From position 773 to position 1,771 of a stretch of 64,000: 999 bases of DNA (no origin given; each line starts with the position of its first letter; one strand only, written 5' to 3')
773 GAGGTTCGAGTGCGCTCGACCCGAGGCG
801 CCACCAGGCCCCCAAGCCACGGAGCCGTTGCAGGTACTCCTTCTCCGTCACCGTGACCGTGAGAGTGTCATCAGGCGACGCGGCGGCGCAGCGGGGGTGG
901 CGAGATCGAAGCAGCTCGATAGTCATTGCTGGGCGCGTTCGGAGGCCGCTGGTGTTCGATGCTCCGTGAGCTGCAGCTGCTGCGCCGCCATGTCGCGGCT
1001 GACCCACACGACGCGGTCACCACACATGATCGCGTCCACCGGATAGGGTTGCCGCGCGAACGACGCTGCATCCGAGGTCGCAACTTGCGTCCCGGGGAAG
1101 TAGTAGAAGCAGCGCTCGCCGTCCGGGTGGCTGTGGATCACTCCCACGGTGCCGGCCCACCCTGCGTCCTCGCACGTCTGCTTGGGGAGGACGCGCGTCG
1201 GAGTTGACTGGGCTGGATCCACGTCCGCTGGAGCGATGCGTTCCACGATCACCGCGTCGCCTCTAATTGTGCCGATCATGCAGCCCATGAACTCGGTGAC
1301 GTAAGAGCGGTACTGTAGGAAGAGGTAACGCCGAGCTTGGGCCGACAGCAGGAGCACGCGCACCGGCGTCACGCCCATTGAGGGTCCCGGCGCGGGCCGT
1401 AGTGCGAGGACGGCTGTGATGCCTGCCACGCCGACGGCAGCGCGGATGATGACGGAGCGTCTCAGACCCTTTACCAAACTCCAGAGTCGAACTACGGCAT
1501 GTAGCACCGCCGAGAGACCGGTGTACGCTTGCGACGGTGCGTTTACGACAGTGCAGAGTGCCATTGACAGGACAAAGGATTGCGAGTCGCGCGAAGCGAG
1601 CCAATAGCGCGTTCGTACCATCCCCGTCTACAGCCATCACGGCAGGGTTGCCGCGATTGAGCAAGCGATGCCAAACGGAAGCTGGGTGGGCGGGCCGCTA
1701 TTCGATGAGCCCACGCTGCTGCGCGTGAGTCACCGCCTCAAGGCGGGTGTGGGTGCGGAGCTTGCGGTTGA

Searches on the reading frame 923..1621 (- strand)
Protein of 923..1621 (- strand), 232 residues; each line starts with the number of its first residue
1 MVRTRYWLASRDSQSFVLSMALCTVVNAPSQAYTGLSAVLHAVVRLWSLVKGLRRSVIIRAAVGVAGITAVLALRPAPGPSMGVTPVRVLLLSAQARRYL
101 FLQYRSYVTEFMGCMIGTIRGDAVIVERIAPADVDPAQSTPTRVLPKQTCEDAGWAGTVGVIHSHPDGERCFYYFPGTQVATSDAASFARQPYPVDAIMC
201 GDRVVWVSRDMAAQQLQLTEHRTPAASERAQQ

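Call 15: search_protein_families(library=pfam, proteins=[window:923-1621:-], max_evalue=0.01)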
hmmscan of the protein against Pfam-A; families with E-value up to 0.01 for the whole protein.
window:923-1621:- (232 aa): 1 family
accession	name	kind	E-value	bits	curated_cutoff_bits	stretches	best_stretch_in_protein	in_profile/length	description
PF14464.11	Prok-JAB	-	2.7e-05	24.5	25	1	105-170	14-80/114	Prokaryotic homologs of the JAB domain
